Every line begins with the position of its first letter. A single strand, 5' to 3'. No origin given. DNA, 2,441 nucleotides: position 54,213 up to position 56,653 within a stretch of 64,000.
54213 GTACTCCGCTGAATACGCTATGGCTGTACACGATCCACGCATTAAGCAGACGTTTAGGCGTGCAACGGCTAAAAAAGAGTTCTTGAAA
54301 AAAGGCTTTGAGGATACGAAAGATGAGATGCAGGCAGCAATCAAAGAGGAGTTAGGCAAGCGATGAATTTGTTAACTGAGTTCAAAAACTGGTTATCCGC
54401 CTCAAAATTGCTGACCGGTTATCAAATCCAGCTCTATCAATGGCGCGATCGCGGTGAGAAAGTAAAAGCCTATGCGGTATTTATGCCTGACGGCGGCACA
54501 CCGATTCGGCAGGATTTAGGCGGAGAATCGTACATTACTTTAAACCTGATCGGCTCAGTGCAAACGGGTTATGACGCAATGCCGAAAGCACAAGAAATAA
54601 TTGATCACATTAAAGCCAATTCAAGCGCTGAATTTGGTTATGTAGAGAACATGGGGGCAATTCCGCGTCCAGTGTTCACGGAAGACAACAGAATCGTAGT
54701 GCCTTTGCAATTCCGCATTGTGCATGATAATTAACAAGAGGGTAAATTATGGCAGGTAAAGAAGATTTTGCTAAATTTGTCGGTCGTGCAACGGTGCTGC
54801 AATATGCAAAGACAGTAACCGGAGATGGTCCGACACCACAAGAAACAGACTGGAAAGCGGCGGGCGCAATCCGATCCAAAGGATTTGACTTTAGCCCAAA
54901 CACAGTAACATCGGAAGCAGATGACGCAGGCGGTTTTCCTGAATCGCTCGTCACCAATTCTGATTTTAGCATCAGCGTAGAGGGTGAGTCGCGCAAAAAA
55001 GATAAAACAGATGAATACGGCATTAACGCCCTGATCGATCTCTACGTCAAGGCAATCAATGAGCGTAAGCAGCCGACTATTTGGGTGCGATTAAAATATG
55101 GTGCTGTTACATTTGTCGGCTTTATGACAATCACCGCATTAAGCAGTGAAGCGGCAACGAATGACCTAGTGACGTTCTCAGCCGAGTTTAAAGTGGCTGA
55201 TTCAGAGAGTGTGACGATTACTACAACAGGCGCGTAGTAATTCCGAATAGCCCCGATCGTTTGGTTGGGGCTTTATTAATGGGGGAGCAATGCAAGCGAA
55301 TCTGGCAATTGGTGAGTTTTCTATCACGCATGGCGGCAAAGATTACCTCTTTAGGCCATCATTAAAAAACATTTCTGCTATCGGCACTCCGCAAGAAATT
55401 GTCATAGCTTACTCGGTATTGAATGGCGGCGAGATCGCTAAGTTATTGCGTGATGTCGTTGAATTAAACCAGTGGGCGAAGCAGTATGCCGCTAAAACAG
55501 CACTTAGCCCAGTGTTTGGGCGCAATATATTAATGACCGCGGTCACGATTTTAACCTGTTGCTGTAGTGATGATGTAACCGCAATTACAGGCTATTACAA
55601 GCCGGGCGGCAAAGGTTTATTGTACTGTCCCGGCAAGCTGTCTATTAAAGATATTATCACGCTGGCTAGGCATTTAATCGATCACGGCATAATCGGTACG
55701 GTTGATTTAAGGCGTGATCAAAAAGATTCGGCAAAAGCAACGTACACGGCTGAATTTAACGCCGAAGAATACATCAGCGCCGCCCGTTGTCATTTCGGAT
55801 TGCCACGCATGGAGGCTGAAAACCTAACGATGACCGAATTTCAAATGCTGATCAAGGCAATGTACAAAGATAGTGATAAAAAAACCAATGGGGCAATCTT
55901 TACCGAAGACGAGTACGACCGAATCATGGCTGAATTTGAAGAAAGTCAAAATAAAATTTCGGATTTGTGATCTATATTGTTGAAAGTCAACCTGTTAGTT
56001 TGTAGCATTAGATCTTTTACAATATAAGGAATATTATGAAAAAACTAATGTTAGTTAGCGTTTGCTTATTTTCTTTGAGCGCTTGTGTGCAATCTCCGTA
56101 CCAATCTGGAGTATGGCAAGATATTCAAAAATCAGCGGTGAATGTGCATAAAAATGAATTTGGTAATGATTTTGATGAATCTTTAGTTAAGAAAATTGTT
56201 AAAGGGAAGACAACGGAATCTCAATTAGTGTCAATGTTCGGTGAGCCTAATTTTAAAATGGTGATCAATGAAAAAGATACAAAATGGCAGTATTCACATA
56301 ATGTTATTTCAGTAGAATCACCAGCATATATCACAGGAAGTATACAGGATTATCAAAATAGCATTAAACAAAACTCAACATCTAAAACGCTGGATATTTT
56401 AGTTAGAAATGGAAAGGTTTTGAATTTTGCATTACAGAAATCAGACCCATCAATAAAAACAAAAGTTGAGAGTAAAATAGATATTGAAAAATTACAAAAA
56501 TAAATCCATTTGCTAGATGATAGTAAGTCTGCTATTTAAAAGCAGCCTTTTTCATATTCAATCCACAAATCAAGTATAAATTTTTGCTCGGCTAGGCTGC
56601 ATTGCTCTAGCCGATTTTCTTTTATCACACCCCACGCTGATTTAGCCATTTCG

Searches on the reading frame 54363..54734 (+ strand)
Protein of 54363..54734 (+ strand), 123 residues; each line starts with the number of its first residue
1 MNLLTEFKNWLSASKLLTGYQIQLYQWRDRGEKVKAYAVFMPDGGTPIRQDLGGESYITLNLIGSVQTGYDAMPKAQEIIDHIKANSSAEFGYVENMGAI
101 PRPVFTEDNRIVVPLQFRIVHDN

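Call 5: search_protein_families(library=phrogs, proteins=[window:54363-54734:+], max_evalue=0.01)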
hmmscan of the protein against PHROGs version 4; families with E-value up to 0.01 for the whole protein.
window:54363-54734:+ (123 aa): 1 family
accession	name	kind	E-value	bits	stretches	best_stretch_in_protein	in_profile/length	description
phrog_782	-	unknown function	4.5e-29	102.2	1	2-121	4-127/129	-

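Call 6: search_protein_families(library=pfam, proteins=[window:54363-54734:+], max_evalue=0.01)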
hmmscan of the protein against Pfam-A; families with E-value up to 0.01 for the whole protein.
window:54363-54734:+ (123 aa): 1 family
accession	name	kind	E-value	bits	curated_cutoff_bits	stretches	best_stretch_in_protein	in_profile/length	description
PF23842.1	Phage_tail_terminator_3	-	8.3e-36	123.2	27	1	3-121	4-123/125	Phage tail termination protein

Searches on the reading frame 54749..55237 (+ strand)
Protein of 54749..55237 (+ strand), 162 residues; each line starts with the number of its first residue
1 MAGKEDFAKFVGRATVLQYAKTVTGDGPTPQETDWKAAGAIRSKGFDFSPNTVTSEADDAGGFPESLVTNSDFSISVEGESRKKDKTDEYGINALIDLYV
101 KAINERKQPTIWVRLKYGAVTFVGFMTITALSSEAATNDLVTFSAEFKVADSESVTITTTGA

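Call 5: search_protein_families(library=phrogs, proteins=[window:54749-55237:+], max_evalue=0.01)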
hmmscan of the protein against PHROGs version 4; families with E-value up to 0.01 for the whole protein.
window:54749-55237:+ (162 aa): 2 families
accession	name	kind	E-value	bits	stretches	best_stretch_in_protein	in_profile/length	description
phrog_853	-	tail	2.7e-55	188.3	1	5-160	6-159/254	major tail protein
phrog_1407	-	tail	3.2e-31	109.8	1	8-161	24-169/258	major tail protein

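Call 6: search_protein_families(library=pfam, proteins=[window:54749-55237:+], max_evalue=0.01)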
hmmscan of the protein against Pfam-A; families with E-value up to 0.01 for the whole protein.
window:54749-55237:+ (162 aa): 1 family
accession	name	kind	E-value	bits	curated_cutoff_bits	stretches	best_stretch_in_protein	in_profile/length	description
PF06199.17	Phage_tail_2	-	0.00026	21.5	23.8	1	31-150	18-127/132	Phage tail tube protein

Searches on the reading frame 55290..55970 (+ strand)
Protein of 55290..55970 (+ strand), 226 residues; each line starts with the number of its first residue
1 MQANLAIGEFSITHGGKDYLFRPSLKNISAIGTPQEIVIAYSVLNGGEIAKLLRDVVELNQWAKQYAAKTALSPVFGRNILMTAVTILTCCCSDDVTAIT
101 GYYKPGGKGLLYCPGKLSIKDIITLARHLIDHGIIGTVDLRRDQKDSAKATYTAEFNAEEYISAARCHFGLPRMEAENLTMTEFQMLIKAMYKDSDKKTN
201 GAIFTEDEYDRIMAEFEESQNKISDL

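Call 110: search_protein_families(library=phrogs, proteins=[window:55290-55970:+], max_evalue=0.001)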
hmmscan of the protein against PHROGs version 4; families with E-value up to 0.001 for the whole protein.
window:55290-55970:+ (226 aa): 2 families
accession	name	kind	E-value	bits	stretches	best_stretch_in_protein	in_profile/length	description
phrog_791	-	unknown function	6.4e-68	229.7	1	2-222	2-218/227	-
phrog_29657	-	unknown function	1.4e-07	32.5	1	173-213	3-37/59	-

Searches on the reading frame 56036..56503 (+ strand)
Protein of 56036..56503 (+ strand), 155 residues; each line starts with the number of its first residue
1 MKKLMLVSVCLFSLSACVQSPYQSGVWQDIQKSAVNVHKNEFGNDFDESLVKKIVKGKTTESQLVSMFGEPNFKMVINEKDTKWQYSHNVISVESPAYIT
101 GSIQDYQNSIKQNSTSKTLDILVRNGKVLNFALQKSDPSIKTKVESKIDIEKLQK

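Call 110: search_protein_families(library=phrogs, proteins=[window:56036-56503:+], max_evalue=0.001)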
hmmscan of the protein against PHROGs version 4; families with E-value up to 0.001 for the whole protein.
window:56036-56503:+ (155 aa): 1 family
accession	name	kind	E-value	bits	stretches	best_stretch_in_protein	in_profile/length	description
phrog_3135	-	unknown function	1.9e-18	67.8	1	1-139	1-109/114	-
